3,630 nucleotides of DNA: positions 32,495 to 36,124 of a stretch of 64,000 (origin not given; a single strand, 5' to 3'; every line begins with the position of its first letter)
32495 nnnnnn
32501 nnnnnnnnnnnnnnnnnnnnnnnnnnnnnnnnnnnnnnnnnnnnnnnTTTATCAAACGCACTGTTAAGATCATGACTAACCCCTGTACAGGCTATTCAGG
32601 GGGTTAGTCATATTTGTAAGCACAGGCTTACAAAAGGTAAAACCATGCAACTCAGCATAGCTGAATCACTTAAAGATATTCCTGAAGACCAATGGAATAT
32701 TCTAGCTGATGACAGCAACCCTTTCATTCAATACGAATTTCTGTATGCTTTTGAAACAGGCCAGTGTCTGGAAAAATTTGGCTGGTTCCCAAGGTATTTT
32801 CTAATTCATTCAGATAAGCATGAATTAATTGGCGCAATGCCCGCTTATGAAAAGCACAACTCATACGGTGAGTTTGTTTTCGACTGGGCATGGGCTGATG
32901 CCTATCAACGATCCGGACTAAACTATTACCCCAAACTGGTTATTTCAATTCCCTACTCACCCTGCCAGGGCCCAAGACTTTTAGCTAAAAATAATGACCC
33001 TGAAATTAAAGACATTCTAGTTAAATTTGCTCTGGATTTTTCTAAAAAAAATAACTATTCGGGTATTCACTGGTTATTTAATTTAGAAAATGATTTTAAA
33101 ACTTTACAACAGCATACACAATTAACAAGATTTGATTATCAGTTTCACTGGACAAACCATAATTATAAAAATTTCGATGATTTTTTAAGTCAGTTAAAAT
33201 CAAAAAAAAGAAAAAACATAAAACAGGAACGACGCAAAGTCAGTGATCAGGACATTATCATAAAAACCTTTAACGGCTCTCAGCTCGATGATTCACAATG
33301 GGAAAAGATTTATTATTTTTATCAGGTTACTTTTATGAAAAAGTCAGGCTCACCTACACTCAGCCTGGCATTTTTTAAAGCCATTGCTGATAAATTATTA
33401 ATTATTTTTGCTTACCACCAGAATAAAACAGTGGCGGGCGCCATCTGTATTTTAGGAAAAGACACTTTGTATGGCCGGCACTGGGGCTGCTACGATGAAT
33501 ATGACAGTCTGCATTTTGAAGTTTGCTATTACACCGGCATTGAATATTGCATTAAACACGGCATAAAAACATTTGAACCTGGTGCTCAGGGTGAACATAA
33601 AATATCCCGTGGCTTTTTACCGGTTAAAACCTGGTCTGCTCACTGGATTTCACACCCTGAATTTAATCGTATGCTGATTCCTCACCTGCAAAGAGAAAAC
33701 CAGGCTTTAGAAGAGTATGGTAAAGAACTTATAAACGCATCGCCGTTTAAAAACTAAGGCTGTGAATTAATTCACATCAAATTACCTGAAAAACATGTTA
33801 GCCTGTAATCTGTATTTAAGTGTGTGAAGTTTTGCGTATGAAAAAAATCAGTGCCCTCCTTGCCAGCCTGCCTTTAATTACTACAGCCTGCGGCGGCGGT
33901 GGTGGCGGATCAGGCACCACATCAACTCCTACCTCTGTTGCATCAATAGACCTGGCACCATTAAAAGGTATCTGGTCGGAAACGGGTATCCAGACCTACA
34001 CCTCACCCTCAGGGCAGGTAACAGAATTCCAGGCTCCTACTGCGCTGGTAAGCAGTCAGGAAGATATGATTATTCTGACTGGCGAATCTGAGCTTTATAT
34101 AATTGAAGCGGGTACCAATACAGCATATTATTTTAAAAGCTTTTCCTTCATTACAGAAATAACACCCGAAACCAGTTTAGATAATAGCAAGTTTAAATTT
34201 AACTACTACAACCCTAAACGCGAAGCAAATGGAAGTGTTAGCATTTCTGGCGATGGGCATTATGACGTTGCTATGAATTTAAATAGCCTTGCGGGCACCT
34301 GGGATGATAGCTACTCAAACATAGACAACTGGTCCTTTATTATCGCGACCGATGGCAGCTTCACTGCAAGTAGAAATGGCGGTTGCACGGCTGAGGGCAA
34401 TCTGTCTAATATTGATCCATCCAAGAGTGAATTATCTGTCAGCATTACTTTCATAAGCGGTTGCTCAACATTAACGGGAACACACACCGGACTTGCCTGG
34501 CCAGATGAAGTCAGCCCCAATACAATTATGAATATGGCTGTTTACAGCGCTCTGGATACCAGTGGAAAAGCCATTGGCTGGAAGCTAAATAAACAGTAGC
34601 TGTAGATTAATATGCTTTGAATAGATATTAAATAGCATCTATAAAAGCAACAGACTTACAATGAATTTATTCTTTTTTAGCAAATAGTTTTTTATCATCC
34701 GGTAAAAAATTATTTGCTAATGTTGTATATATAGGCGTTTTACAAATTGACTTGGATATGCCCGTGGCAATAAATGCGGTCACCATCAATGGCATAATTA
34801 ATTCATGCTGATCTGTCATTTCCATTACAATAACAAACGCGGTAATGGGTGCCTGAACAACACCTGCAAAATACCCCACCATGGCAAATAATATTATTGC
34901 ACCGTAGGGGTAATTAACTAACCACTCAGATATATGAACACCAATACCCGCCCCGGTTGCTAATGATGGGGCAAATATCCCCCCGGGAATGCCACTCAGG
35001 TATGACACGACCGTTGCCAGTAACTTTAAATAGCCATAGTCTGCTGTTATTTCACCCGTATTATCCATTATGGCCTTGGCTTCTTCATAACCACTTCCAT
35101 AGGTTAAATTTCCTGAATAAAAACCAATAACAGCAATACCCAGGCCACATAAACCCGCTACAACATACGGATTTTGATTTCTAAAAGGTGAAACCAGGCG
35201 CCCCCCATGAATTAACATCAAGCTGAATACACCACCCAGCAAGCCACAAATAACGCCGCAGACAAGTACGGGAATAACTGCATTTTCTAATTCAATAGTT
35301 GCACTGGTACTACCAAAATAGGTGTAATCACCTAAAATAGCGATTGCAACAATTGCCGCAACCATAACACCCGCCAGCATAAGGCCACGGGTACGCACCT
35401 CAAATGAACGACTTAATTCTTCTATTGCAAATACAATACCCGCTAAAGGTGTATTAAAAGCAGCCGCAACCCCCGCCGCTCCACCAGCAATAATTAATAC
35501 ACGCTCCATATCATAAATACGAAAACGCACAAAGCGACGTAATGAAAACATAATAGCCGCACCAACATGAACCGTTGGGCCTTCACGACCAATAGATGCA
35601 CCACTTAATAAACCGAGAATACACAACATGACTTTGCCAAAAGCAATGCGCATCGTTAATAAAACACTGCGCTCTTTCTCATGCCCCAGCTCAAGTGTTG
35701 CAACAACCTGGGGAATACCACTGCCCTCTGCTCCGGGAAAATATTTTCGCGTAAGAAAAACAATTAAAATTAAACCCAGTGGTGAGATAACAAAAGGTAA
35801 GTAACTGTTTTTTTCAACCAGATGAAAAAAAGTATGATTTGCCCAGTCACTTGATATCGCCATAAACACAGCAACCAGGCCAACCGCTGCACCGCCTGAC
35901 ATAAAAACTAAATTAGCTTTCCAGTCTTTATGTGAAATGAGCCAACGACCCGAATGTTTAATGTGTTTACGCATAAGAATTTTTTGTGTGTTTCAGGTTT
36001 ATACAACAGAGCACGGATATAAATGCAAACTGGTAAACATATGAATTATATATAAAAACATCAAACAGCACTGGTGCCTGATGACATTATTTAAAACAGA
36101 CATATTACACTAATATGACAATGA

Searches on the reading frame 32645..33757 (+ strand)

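Call 35: search_protein_families(library=pfam, proteins=[window:32645-33757:+], max_evalue=0.00001)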
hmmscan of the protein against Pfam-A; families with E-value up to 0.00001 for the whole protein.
window:32645-33757:+ (370 aa): 2 families
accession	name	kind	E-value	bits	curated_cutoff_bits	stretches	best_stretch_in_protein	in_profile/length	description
PF04339.18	FemAB_like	-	3.2e-137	458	27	1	8-369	1-368/369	Peptidogalycan biosysnthesis/recognition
PF13480.13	Acetyltransf_6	-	3.2e-08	34.3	22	1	186-315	1-137/143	Acetyltransferase (GNAT) domain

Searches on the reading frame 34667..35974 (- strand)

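Call 35: search_protein_families(library=pfam, proteins=[window:34667-35974:-], max_evalue=0.00001)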
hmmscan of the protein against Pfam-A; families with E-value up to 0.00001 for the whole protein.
window:34667-35974:- (435 aa): 1 family
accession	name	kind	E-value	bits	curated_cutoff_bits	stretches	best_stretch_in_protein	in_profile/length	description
PF00654.25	Voltage_CLC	-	2.5e-89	300.3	24.8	1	68-407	2-345/346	Voltage gated chloride channel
